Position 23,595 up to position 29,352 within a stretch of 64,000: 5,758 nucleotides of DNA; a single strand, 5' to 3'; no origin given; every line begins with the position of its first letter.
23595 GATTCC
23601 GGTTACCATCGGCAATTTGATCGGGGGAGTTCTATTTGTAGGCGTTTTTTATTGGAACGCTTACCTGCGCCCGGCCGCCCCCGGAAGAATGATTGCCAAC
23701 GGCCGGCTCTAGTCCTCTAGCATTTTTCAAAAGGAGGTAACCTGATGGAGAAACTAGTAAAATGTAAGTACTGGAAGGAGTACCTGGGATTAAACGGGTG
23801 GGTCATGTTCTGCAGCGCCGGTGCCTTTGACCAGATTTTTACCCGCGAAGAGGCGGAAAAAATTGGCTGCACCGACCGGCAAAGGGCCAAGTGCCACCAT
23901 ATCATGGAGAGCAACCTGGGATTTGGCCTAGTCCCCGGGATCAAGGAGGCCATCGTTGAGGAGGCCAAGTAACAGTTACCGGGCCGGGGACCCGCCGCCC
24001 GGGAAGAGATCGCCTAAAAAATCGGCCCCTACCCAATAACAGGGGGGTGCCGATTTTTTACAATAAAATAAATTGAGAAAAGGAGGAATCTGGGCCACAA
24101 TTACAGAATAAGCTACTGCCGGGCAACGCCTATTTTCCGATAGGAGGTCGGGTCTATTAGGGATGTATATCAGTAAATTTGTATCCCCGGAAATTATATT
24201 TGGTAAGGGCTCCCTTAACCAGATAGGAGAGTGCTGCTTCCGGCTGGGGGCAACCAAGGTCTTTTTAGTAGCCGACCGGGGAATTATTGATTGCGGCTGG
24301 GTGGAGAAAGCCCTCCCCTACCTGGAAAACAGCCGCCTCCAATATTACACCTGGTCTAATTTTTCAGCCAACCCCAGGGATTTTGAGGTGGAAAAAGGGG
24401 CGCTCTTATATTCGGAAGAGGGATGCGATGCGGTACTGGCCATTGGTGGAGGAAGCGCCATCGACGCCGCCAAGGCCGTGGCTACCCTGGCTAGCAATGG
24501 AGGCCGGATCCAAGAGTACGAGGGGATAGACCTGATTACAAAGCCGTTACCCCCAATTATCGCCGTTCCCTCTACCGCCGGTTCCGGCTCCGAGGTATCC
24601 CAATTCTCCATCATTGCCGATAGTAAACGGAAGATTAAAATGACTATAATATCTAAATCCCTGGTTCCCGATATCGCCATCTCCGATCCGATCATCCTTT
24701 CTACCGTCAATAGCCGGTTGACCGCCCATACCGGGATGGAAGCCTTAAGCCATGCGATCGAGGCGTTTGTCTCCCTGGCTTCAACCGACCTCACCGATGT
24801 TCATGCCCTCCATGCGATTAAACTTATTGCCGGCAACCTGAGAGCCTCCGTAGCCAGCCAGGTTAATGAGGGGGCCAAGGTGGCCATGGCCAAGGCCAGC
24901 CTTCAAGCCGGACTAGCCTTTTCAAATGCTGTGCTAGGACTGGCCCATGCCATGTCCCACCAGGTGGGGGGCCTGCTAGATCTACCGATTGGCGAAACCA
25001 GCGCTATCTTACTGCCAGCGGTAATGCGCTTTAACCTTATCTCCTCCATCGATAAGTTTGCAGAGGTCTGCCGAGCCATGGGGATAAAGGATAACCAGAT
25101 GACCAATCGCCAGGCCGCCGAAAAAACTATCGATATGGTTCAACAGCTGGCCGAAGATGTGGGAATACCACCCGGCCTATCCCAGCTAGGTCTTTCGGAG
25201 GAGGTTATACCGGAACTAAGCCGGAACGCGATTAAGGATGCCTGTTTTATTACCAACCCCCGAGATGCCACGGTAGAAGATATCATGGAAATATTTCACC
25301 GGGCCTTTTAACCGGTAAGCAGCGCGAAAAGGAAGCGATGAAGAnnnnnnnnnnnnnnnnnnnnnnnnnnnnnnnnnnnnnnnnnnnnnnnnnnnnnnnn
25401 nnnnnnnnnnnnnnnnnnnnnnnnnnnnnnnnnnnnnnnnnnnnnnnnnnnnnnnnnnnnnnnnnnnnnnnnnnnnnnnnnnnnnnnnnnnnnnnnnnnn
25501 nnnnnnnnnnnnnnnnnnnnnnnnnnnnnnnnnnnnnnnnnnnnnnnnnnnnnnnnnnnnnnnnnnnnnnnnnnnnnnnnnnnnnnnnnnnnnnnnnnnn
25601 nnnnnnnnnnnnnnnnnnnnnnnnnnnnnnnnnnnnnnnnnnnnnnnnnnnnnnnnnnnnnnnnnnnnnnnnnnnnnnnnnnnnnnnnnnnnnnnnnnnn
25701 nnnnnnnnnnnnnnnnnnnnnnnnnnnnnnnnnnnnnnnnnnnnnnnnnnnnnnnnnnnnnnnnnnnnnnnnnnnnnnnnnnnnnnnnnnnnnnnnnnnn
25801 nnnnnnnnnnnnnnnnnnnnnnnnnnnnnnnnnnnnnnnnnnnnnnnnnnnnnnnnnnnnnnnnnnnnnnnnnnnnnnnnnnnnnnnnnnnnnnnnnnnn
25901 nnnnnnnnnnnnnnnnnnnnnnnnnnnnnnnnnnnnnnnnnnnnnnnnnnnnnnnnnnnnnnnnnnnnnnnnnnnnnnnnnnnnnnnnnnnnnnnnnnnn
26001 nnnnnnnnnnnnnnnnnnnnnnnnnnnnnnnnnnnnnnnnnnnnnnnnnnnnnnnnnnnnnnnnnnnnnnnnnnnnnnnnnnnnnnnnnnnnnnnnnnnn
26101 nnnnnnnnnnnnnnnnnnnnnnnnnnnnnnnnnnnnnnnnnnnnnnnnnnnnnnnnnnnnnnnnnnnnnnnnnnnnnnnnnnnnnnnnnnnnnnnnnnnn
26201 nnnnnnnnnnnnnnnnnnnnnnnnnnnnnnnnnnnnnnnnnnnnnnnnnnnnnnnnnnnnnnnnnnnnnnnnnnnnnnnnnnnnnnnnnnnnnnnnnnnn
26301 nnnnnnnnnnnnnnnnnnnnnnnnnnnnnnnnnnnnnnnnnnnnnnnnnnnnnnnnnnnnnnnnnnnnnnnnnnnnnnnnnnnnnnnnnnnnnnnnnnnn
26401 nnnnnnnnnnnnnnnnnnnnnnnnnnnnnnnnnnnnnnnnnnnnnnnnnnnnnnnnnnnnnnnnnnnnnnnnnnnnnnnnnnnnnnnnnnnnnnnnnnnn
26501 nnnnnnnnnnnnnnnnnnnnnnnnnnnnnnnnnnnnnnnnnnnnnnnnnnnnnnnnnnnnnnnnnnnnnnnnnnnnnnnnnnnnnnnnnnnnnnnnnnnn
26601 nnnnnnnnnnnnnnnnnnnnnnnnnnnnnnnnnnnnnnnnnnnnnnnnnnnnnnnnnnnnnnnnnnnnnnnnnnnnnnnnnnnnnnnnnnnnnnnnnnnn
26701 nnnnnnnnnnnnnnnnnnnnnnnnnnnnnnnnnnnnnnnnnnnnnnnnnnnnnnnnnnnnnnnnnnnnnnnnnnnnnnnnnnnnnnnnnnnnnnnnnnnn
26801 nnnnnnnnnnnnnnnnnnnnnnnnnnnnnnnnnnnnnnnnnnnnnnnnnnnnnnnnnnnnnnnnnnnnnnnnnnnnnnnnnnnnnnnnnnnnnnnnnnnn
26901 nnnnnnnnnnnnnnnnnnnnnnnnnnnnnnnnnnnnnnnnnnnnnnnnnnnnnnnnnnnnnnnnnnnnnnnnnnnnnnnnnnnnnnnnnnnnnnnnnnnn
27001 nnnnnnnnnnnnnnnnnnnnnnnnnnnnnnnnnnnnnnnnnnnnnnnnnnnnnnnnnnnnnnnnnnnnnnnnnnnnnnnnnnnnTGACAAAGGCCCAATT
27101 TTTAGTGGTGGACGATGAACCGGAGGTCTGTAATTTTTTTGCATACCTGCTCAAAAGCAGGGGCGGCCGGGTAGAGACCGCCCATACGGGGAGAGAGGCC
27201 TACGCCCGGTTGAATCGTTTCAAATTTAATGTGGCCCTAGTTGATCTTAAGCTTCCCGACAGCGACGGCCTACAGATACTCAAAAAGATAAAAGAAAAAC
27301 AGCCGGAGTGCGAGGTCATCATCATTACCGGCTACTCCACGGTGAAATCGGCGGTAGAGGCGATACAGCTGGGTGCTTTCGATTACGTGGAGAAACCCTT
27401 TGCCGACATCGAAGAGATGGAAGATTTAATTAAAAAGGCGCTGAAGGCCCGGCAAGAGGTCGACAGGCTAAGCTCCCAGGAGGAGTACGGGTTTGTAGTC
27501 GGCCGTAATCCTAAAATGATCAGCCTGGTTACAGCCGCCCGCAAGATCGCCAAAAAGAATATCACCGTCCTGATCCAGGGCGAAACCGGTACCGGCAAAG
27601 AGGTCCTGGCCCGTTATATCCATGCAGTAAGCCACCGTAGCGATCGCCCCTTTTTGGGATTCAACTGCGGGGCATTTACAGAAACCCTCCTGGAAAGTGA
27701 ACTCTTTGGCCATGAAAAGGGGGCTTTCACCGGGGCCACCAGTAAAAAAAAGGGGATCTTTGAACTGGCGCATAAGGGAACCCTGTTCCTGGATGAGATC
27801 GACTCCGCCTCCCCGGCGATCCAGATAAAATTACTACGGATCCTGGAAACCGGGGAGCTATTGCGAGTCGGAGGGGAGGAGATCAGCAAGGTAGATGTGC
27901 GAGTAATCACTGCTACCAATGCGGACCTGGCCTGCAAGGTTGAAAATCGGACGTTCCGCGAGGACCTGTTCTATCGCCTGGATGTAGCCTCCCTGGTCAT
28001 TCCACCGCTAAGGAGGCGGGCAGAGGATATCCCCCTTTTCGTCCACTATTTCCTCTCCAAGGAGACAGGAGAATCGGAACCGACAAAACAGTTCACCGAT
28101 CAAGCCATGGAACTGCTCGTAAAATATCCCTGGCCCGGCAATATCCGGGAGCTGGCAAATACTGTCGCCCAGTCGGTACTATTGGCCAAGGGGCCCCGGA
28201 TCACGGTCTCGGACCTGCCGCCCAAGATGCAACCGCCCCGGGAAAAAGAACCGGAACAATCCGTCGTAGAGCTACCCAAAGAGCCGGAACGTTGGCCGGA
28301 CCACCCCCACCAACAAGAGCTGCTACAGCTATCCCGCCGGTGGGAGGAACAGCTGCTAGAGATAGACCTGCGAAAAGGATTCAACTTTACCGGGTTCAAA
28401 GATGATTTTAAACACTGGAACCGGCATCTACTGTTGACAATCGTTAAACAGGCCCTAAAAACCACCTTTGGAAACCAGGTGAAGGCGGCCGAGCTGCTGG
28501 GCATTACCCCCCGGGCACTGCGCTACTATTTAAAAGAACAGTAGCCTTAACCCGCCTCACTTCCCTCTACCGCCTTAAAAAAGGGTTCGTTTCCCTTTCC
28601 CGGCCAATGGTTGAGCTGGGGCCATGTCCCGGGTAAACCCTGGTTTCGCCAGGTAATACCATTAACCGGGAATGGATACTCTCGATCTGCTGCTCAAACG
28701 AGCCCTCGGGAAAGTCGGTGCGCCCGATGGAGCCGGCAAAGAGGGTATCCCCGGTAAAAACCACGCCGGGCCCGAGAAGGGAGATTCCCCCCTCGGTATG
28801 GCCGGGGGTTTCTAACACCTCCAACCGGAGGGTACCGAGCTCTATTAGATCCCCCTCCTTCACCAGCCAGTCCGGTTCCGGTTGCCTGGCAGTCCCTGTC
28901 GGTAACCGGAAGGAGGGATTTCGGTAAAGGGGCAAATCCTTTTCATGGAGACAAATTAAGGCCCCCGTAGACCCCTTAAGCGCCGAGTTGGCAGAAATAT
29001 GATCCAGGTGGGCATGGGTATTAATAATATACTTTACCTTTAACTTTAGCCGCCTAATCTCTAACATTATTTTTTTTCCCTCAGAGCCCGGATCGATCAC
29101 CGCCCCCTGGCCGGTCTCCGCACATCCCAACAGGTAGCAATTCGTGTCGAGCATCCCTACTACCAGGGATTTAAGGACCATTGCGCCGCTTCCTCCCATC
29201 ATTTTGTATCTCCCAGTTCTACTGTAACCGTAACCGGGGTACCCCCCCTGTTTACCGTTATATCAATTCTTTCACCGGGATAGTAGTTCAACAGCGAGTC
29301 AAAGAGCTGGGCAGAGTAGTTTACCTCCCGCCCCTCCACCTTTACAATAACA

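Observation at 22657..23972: FocA-like formate channel fused to a novel N-terminal four-cysteine domain, followed by a free-standing paralog of that domain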

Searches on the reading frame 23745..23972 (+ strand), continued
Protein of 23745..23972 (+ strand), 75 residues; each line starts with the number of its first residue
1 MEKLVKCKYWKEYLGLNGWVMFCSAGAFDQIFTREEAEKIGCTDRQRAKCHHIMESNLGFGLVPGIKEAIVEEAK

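Call 72: search_protein_families(library=pfam, proteins=[L066:3500-5263:-, L066:5312-7255:-, L066:7623-8339:+, L066:8359-9162:+, L066:9239-9736:-, L066:11165-12379:-, L066:12357-13286:-, L066:13690-14610:+, L066:14652-15446:+, L068:1416-2210:+], max_evalue=0.0001)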
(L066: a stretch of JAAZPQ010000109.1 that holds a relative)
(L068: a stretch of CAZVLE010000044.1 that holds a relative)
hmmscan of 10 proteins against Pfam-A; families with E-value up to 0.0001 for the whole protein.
L066:3500-5263:- (587 aa): 10 families
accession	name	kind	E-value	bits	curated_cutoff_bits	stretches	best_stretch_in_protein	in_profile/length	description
PF02906.19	Fe_hyd_lg_C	-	6.9e-101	337.4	22.1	1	224-508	1-245/245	Iron only hydrogenase large subunit, C-terminal domain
PF02256.22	Fe_hyd_SSU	-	1.8e-24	86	24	1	517-571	2-56/56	Iron hydrogenase small subunit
PF13510.11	Fer2_4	-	4.4e-19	68.7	22.8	1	2-78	2-81/82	2Fe-2S iron-sulfur cluster binding domain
PF10588.14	NADH-G_4Fe-4S_3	-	4e-17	61.9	27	1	85-124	1-40/40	NADH-ubiquinone oxidoreductase-G iron-sulfur binding region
PF00111.32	Fer2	-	1.4e-07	31.8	21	1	9-59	6-52/77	2Fe-2S iron-sulfur cluster binding domain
PF12838.12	Fer4_7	-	1.9e-07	31.9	27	1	147-205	1-52/52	4Fe-4S dicluster domain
PF13237.11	Fer4_10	-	9e-07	29.2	25.5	0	188-213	6-33/53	4Fe-4S dicluster domain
PF13187.11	Fer4_9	-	1.4e-06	28.7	27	1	147-205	1-51/52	4Fe-4S dicluster domain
PF00037.32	Fer4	-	9.5e-06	25.7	21.1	1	189-207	6-24/24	4Fe-4S binding domain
PF12837.12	Fer4_6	-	2e-05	24.7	25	0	188-206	6-24/24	4Fe-4S binding domain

L066:5312-7255:- (647 aa): 15 families
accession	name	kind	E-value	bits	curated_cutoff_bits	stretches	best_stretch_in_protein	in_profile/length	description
PF07992.20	Pyr_redox_2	-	1.4e-37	130.1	26.1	1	259-554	1-291/291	Pyridine nucleotide-disulphide oxidoreductase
PF10589.14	NADH_4Fe-4S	-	1.5e-23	82.9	23.5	1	66-147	3-84/85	NADH-ubiquinone oxidoreductase-F iron-sulfur binding region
PF14691.11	Fer4_20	-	3.8e-22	78.6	25.8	1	162-244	25-110/113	Dihydroprymidine dehydrogenase domain II, 4Fe-4S cluster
PF00070.33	Pyr_redox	-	2.4e-14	54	22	1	392-462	1-75/82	Pyridine nucleotide-disulphide oxidoreductase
PF13738.12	Pyr_redox_3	-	6.4e-12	45.8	30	1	348-538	129-305/305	Pyridine nucleotide-disulphide oxidoreductase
PF01266.30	DAO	-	2.5e-10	40.9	27.9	1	260-294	1-35/353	FAD dependent oxidoreductase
PF13450.12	NAD_binding_8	-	9.8e-10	39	21.9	1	263-298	1-36/68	NAD(P)-binding Rossmann-like domain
PF12831.13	FAD_oxidored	-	6.5e-08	32.7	27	1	261-301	2-42/416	FAD dependent oxidoreductase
PF00890.30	FAD_binding_2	-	6.6e-07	29.3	20.4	1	261-296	2-37/414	FAD binding domain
PF01262.27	AlaDh_PNT_C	-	4.7e-06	26.6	23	0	392-424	30-62/214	Alanine dehydrogenase/PNT, C-terminal domain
PF03486.20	HI0933_like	-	9.4e-06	25.7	50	0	260-292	2-34/244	HI0933-like protein Rossmann domain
PF13241.12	NAD_binding_7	-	1.1e-05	26.3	22.1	0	390-434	7-47/104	Putative NAD(P)-binding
PF01593.30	Amino_oxidase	-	1.2e-05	25.3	19.8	0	269-295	2-28/443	Flavin containing amine oxidoreductase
PF01946.23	Thi4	-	1.8e-05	24.5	26.2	1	260-300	19-60/235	Thi4 family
PF01494.25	FAD_binding_3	-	4.4e-05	23.3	22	1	260-290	3-33/349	FAD binding domain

L066:7623-8339:+ (238 aa): 1 family
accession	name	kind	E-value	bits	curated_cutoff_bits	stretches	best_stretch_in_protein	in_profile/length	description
PF00571.33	CBS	-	2.4e-08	34.6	24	0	104-152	6-55/57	CBS domain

L066:8359-9162:+ (267 aa): 1 family
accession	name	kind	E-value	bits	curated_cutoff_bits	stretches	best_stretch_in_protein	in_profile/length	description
PF00753.33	Lactamase_B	-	5.9e-20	72.5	22.7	1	28-189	7-190/196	Metallo-beta-lactamase superfamily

L066:9239-9736:- (165 aa): 3 families
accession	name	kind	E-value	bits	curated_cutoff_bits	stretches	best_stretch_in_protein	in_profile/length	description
PF07875.18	Coat_F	-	1.8e-24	86.2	25.7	1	103-164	1-62/63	Coat F domain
PF02915.23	Rubrerythrin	-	1.7e-06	28.9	22.8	1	24-150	8-131/137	Rubrerythrin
PF09537.16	DUF2383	-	6.9e-06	26.6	30.8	0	33-68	20-55/111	Domain of unknown function (DUF2383)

L066:11165-12379:- (404 aa): 2 families
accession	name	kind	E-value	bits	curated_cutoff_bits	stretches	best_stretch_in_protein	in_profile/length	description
PF12698.13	ABC2_membrane_3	-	4.3e-54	184.4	31.6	1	25-377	2-346/347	ABC-2 family transporter protein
PF12679.13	ABC2_membrane_2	-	3e-07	30.4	27.2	1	12-382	3-280/283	ABC-2 family transporter protein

L066:12357-13286:- (309 aa): 3 families
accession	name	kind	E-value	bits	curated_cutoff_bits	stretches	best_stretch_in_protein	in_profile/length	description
PF00005.33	ABC_tran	-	2.6e-29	103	25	1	21-161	2-136/137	ABC transporter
PF13304.12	AAA_21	-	6.5e-15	56.4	27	1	125-197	229-304/304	AAA domain, putative AbiEii toxin, Type IV TA system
PF13732.12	DrrA1-3_C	-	8.3e-13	49.3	27.4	1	215-298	1-80/81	ATP-binding protein DrrA1-3-like, C-terminal domain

L066:13690-14610:+ (306 aa): 1 family
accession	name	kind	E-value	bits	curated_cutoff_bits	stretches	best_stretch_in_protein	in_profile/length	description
PF03358.20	FMN_red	-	3.6e-16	59.5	24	1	33-176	2-139/152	NADPH-dependent FMN reductase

L066:14652-15446:+ (264 aa): 1 family
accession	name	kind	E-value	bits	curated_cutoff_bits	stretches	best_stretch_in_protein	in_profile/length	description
PF02634.21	FdhD-NarQ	-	1.9e-80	270.4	27.2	1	28-262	1-236/237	FdhD/NarQ family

L068:1416-2210:+ (264 aa): 1 family
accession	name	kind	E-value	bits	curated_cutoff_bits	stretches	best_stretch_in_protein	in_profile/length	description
PF04254.18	DUF432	-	8.7e-36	123.3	21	1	84-207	1-123/123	Protein of unknown function (DUF432)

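Call 91: find_related_loci(query=A5, collection=metagenome_contigs, flank=6000)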
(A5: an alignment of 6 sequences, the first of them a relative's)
Query A5 (140 aa) in metagenome_contigs; peptide patterns used: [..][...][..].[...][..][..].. (x = any residue, [..] = any of these).
54 stretches matched a pattern; 3 encode a relative of the query (tblastn E <= 1e-3); 3 distinct loci.
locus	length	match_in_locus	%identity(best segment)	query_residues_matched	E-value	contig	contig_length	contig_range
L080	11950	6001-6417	68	1-139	4e-66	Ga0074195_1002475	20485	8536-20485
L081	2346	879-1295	65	1-139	1e-63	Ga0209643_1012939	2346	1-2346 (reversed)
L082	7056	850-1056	41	71-139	9e-14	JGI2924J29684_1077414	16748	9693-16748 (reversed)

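Call 95: search_protein_families(library=pfam, proteins=[L080:2991-4121:+, L080:5195-5575:-, L080:6001-6420:+, L080:6445-6843:+, L080:6847-8478:+, L080:8479-9516:+, L080:9482-10330:+, L080:10677-11270:+, L080:11519-11887:+, L080:2183-2629:+], max_evalue=0.0001)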
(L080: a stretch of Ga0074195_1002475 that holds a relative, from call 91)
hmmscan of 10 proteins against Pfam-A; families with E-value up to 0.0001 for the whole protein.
L080:2991-4121:+ (376 aa): 1 family
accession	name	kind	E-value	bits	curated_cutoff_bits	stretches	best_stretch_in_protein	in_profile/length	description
PF00583.31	Acetyltransf_1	-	3.3e-06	27.8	20.7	1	268-360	31-115/116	Acetyltransferase (GNAT) family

L080:5195-5575:- (126 aa): 4 families
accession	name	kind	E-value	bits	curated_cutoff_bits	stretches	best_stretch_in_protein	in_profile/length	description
PF13443.12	HTH_26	-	1e-12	48.6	22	1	6-60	1-55/63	Cro/C1-type HTH DNA-binding domain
PF01381.28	HTH_3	-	6.8e-09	36.1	23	1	13-62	7-55/55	Helix-turn-helix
PF12844.13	HTH_19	-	3.5e-08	33.7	30.2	1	4-65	1-61/64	Helix-turn-helix domain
PF13560.12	HTH_31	-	4.5e-05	24.1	27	1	15-59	14-58/64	Helix-turn-helix domain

L080:6001-6420:+ (139 aa): 3 families
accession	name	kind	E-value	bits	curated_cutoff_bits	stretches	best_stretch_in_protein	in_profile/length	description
PF13560.12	HTH_31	-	2.3e-09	37.9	27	1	4-61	3-58/64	Helix-turn-helix domain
PF01381.28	HTH_3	-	4.8e-08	33.4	23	1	7-63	1-54/55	Helix-turn-helix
PF12844.13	HTH_19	-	1.9e-06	28.1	30.2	1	4-66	1-60/64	Helix-turn-helix domain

L080:6445-6843:+ (133 aa): 2 families
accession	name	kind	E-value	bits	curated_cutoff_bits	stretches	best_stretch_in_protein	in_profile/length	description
PF04879.21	Molybdop_Fe4S4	-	1.6e-18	66.8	22.7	1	2-55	2-55/55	Molybdopterin oxidoreductase Fe4S4 domain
PF00384.28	Molybdopterin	-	3.9e-16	59.5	24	1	58-133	1-81/353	Molybdopterin oxidoreductase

L080:6847-8478:+ (543 aa): 2 families
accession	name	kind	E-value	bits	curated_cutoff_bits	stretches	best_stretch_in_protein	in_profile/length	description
PF00384.28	Molybdopterin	-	1.2e-70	238.8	24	1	15-345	96-351/353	Molybdopterin oxidoreductase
PF01568.27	Molydop_binding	-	7.9e-34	116.4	26.8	1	430-536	1-110/110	Molydopterin dinucleotide binding domain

L080:8479-9516:+ (345 aa): 6 families
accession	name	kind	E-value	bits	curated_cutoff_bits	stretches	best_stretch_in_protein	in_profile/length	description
PF17179.9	Fer4_22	-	3.4e-30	105.2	27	1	232-326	1-95/95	4Fe-4S dicluster domain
PF13534.11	Fer4_17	-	1.1e-06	29.5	22.2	0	285-326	18-60/61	4Fe-4S dicluster domain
PF12838.12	Fer4_7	-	1.9e-06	28.7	27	0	312-330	2-20/52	4Fe-4S dicluster domain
PF13183.11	Fer4_8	-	6.9e-06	26.9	27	1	231-326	3-68/68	4Fe-4S dicluster domain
PF13237.11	Fer4_10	-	1.2e-05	25.5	25.5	0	311-324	8-21/53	4Fe-4S dicluster domain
PF13484.11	Fer4_16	-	2.2e-05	25.6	30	0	222-244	42-64/66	4Fe-4S double cluster binding domain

L080:9482-10330:+ (282 aa): 3 families
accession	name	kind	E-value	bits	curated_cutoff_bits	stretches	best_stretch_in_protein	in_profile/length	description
PF00175.26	NAD_binding_1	-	6.9e-15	56.1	22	1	123-225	1-107/109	Oxidoreductase NAD-binding domain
PF10418.14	DHODB_Fe-S_bind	-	7.3e-10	38.9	23.9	1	244-276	1-40/41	Iron-sulfur cluster binding domain of dihydroorotate dehydrogenase B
PF00970.30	FAD_binding_6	-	1.7e-08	35.2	21.1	1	19-109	3-96/99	Oxidoreductase FAD-binding domain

L080:10677-11270:+ (197 aa): 1 family
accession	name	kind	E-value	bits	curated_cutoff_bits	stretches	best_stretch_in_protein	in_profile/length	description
PF01841.26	Transglut_core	-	3.5e-13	50.2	23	1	40-143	6-108/108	Transglutaminase-like superfamily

L080:11519-11887:+ (122 aa): 0 families

L080:2183-2629:+ (148 aa): 1 family
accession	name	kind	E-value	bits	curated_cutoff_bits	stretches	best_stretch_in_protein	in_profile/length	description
PF00072.30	Response_reg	-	5.5e-21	75.3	30.2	1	27-136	1-108/111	Response regulator receiver domain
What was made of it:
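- The domain's other genomic link is to formate dehydrogenase (call 95).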

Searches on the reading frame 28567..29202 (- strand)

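Call 24: search_protein_families(library=ncbifam, proteins=[window:28567-29202:-], max_evalue=0.00001)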
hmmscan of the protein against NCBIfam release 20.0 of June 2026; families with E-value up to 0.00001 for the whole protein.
window:28567-29202:- (211 aa): 26 families (the best 25 are shown)
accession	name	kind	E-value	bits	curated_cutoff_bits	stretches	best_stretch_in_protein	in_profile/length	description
TIGR03413.1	GSH_gloB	equivalog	4.9e-29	101.4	200.8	1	21-193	11-164/248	hydroxyacylglutathione hydrolase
NF040641.1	bifunc_ST_SDO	equivalog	1e-23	83.9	625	1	42-194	188-343/423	bifunctional sulfur transferase/dioxygenase Blh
NF012229.1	bla_class_B_core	domain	3.7e-17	62.8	100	1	39-142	32-136/139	metallo-beta-lactamase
NF033105.1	bla_subclass_B3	equivalog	4.4e-17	62.2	240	1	15-141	18-152/257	subclass B3 metallo-beta-lactamase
NF041804.1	MBL_fold_SolJ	exception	4.7e-13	48.9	350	1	16-195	14-180/224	solanimycin biosynthesis MBL-fold hydrolase SolJ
NF007597.0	PRK10241.1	equivalog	6.7e-13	48.5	421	1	19-193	10-165/251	hydroxyacylglutathione hydrolase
TIGR04559.1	SoxH_rel_PQQ_2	hypoth_equivalog_domain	3.5e-12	46.3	280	1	34-198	42-217/283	quinoprotein relay system zinc metallohydrolase 2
NF000457.2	blaPEDO-1_fam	exception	1.9e-10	40.7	550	1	13-143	45-183/286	PEDO-1 family subclass B3 metallo-beta-lactamase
NF012140.0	blaBJP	exception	6.2e-10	38.3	600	1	49-141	84-183/294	BJP family subclass B3 metallo-beta-lactamase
NF000458.2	blaPEDO-2_fam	exception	4.5e-09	36.1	550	1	55-142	90-182/285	PEDO-2 family subclass B3 metallo-beta-lactamase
NF040470.1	blaEAM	exception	1.3e-08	34.2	660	1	55-142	119-213/318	EAM family subclass B3 metallo-beta-lactamase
TIGR04558.1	SoxH_rel_PQQ_1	hypoth_equivalog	2e-08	33.7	300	1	33-198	44-218/285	quinoprotein relay system zinc metallohydrolase 1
NF033184.1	B3_Acin_new1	exception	3.3e-08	33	580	1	15-139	44-175/283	putative subclass B3 metallo-beta-lactamase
NF000438.2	blaPOM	exception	5e-08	32.5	610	1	54-141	94-185/286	POM family subclass B3 metallo-beta-lactamase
NF000287.1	SMB1_fam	exception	6.2e-08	32.3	400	1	54-141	80-174/280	SMB-1 family subclass B3 metallo-beta-lactamase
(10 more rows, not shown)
